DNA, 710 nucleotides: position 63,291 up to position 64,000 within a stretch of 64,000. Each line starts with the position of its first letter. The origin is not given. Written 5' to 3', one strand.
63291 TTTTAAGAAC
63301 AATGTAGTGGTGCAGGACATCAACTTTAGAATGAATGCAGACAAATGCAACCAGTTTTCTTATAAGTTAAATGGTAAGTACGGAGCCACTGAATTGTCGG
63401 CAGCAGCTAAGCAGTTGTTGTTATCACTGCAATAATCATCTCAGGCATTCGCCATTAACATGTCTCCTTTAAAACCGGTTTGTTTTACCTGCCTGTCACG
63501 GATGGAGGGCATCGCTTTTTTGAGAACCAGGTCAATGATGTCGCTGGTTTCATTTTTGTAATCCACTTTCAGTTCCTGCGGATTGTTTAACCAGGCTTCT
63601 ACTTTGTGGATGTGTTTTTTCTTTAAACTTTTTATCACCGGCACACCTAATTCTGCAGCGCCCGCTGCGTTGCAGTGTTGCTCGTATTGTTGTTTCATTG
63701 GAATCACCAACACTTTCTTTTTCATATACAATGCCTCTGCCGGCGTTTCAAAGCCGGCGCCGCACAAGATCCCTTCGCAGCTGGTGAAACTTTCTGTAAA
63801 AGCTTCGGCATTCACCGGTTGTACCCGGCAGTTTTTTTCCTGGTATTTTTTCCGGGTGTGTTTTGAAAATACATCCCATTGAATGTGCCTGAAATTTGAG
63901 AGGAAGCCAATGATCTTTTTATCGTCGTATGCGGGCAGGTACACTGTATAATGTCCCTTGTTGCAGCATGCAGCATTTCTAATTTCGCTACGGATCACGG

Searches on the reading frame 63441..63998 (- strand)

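Call 4: search_protein_families(library=pfam, proteins=[window:63441-63998:-])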
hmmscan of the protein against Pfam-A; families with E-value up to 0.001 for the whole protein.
window:63441-63998:- (185 aa): 1 family
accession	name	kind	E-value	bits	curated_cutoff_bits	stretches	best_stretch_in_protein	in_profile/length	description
PF13528.12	Glyco_trans_1_3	-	1.9e-14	54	25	1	2-126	182-307/322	Glycosyl transferase family 1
